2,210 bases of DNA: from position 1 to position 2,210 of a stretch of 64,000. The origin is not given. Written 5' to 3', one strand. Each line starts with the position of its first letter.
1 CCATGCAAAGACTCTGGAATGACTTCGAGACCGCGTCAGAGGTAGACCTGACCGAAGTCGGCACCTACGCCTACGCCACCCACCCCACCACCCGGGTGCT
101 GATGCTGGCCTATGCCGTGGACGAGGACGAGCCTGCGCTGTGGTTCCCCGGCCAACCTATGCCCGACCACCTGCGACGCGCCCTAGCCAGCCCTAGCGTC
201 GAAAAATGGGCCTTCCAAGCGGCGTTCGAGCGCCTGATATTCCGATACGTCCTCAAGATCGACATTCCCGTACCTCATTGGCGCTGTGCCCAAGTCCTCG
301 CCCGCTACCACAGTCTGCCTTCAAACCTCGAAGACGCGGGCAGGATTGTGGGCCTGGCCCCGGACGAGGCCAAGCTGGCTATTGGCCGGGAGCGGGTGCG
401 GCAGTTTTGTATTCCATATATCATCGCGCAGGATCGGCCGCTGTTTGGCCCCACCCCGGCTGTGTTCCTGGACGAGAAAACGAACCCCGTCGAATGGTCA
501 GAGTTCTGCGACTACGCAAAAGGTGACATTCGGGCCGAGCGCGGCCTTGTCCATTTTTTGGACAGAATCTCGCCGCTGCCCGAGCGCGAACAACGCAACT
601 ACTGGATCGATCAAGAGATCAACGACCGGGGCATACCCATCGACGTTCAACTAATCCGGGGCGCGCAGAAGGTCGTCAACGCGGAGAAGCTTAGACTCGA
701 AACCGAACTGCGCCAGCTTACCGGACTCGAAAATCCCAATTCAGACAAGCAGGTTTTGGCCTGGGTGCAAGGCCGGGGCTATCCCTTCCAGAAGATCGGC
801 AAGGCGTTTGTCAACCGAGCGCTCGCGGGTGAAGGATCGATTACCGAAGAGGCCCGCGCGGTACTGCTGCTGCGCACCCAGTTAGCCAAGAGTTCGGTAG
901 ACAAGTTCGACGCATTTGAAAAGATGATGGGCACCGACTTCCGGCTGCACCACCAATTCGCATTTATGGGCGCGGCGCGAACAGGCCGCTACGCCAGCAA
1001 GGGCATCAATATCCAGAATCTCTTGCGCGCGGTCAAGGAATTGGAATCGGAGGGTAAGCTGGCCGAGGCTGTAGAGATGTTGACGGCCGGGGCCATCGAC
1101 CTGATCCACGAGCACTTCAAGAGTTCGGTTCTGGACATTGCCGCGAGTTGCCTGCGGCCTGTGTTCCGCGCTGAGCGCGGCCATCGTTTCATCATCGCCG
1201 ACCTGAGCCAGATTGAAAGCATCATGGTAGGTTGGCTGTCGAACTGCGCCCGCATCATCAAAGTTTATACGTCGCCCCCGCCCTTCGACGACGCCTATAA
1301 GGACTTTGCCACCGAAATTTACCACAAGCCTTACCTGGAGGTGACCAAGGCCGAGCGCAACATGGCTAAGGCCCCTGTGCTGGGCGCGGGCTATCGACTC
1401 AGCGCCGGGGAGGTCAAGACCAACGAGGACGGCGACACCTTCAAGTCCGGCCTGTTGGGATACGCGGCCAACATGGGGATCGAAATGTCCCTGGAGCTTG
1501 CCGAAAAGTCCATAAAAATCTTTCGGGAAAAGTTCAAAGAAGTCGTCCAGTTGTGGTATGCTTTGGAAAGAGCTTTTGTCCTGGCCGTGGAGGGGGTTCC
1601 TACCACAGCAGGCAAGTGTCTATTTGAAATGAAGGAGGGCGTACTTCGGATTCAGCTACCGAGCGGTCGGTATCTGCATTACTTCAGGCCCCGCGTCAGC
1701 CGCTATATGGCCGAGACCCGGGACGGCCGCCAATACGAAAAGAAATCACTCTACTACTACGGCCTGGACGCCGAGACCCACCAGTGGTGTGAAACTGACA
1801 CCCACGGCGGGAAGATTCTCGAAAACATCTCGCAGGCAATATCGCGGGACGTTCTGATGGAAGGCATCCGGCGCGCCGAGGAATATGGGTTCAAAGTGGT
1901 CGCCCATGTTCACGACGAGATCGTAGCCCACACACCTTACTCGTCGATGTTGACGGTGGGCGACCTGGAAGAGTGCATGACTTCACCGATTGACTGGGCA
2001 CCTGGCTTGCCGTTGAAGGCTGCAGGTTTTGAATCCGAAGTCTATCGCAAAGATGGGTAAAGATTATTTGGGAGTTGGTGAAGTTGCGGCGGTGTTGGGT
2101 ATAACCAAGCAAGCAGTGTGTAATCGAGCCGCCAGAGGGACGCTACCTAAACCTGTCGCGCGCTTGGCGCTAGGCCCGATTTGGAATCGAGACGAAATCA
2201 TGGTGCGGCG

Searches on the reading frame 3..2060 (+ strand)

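Call 9: search_protein_families(library=phrogs, proteins=[window:3-2060:+], max_evalue=0.001)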
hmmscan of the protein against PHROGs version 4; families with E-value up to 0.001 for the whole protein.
window:3-2060:+ (685 aa): 3 families
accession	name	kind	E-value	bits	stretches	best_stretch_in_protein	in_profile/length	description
phrog_17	-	DNA, RNA and nucleotide metabolism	1.2e-108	365.8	1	4-677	673-1225/1445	DNA polymerase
phrog_10285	-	DNA, RNA and nucleotide metabolism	9e-48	164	1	375-684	36-321/321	DNA polymerase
phrog_7766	-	DNA, RNA and nucleotide metabolism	1.3e-46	159.4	1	504-684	12-186/186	DNA polymerase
